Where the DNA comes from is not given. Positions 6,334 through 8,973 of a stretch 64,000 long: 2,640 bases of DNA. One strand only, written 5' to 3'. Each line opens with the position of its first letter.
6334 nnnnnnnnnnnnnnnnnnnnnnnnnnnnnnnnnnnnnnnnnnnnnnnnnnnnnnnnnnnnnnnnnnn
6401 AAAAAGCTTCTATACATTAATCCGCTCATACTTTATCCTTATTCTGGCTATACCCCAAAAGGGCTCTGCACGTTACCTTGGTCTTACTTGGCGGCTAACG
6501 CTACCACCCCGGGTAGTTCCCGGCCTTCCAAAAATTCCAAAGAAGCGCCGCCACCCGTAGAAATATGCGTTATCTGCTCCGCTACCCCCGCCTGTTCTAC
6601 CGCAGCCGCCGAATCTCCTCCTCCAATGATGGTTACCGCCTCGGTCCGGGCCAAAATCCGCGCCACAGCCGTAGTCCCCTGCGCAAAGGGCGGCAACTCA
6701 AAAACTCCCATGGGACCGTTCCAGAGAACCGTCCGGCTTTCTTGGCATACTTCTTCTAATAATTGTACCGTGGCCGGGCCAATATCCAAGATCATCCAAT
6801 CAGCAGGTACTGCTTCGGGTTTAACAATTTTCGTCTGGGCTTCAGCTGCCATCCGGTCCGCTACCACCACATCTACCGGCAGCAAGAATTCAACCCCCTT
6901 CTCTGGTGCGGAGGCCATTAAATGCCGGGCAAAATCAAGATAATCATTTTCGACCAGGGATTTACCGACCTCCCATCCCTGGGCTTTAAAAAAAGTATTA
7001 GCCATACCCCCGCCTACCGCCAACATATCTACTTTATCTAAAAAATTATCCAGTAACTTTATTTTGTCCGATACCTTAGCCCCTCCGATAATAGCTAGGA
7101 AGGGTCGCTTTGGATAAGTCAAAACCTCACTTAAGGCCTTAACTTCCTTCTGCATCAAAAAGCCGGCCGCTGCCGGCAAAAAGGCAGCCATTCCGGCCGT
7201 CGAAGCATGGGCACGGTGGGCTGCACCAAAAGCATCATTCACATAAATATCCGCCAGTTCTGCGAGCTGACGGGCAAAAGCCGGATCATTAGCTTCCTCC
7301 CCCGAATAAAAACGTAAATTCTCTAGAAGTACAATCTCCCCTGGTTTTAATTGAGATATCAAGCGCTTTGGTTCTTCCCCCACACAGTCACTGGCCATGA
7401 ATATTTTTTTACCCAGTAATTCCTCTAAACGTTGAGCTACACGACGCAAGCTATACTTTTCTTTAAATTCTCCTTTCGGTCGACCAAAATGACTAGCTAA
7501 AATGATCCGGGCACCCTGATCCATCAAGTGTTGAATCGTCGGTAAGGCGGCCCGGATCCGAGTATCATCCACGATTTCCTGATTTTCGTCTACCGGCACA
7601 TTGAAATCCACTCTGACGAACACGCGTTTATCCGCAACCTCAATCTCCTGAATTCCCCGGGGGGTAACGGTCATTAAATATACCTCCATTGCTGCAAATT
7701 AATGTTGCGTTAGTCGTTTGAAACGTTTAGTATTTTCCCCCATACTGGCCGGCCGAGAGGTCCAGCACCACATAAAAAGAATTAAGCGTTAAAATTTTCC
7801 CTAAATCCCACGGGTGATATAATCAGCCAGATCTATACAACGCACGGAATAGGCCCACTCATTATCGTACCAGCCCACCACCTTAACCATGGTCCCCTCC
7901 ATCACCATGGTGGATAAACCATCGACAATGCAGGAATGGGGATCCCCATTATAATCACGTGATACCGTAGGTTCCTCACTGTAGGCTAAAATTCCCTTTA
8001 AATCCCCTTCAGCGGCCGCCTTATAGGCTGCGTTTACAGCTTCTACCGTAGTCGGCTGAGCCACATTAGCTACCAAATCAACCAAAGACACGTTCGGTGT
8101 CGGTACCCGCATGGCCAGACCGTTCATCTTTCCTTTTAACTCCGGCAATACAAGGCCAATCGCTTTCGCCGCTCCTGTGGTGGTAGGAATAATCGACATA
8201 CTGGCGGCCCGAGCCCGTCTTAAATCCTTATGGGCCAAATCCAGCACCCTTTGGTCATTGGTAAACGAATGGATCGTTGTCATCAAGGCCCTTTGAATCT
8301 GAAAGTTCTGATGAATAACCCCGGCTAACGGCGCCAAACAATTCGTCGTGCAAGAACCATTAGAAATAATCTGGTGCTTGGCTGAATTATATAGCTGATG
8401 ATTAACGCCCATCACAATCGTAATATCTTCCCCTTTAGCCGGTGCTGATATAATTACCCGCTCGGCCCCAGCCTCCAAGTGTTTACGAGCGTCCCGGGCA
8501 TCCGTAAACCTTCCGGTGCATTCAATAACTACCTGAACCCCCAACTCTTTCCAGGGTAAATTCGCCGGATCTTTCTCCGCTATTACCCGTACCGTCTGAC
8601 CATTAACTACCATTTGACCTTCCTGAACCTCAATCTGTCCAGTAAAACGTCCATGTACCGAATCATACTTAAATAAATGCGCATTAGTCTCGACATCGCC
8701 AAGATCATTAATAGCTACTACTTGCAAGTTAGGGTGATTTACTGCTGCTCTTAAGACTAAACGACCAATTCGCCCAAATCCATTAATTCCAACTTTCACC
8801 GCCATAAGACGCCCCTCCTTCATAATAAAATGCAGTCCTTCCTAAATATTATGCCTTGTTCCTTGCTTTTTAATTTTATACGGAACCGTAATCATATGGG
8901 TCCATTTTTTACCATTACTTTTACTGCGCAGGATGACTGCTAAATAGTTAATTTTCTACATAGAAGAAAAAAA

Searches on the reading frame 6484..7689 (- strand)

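Call 13: search_protein_families(library=pfam, proteins=[window:6484-7689:-], max_evalue=0.00001)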
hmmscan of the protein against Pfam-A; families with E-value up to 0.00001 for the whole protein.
window:6484-7689:- (401 aa): 1 family
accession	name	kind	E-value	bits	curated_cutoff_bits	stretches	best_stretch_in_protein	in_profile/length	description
PF00162.24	PGK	-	1.8e-166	554.3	27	1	13-390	1-379/379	Phosphoglycerate kinase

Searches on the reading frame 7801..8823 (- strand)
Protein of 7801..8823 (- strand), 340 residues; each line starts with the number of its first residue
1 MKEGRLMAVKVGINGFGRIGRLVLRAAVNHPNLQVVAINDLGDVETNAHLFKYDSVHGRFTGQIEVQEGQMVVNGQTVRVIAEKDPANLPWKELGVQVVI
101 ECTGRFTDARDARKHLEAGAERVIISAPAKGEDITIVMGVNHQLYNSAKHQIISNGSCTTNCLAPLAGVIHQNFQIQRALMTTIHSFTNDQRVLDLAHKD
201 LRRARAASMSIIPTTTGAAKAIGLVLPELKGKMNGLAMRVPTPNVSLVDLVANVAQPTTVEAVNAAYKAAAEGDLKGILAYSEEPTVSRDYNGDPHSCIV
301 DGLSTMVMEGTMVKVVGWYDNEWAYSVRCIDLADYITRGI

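Call 13: search_protein_families(library=pfam, proteins=[window:7801-8823:-], max_evalue=0.00001)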
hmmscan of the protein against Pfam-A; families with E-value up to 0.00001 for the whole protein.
window:7801-8823:- (340 aa): 2 families
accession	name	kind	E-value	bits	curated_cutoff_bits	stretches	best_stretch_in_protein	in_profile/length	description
PF02800.25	Gp_dh_C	-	1.4e-66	223.4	24.4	1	163-319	1-158/158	Glyceraldehyde 3-phosphate dehydrogenase, C-terminal domain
PF00044.30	Gp_dh_N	-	3.6e-43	146.4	31.7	1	9-108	1-100/101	Glyceraldehyde 3-phosphate dehydrogenase, NAD binding domain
